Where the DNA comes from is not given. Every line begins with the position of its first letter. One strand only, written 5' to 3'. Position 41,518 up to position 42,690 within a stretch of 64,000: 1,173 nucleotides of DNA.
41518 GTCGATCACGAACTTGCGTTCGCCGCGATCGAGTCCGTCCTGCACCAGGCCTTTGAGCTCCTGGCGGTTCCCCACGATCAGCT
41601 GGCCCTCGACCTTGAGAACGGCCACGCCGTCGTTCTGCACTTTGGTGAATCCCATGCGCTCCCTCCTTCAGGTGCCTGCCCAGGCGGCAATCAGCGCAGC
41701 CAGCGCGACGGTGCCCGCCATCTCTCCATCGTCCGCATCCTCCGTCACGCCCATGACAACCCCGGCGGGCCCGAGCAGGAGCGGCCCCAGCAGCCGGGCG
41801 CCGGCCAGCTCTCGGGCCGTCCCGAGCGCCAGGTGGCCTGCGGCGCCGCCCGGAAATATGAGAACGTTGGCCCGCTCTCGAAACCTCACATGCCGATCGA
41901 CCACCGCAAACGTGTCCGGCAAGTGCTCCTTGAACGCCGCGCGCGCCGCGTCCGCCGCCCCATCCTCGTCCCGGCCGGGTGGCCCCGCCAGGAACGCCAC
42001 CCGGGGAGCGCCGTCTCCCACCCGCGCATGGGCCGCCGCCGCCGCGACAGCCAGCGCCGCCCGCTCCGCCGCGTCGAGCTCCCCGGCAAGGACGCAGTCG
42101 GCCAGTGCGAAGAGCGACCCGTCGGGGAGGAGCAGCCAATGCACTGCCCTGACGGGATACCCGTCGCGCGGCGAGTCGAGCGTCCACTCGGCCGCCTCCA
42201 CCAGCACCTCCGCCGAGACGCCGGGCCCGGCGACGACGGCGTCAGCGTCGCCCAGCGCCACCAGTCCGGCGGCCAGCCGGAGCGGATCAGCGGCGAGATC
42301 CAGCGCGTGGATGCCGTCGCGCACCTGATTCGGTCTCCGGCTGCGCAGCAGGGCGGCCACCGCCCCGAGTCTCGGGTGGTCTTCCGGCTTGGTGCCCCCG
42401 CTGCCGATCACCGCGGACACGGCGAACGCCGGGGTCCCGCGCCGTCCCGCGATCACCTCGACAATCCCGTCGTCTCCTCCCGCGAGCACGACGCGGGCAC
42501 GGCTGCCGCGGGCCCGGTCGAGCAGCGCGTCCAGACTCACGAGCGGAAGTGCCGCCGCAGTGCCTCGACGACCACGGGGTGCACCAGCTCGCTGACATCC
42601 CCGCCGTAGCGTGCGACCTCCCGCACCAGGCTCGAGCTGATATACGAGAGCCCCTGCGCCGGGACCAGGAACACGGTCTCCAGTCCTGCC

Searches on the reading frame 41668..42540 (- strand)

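Call 62: search_protein_families(library=pfam, proteins=[window:41668-42540:-], max_evalue=0.001)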
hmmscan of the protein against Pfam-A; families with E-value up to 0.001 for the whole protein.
window:41668-42540:- (290 aa): 1 family
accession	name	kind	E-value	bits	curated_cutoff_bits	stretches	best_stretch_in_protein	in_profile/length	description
PF01515.24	PTA_PTB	-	1.7e-18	67.5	24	2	51-185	69-202/319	Phosphate acetyl/butaryl transferase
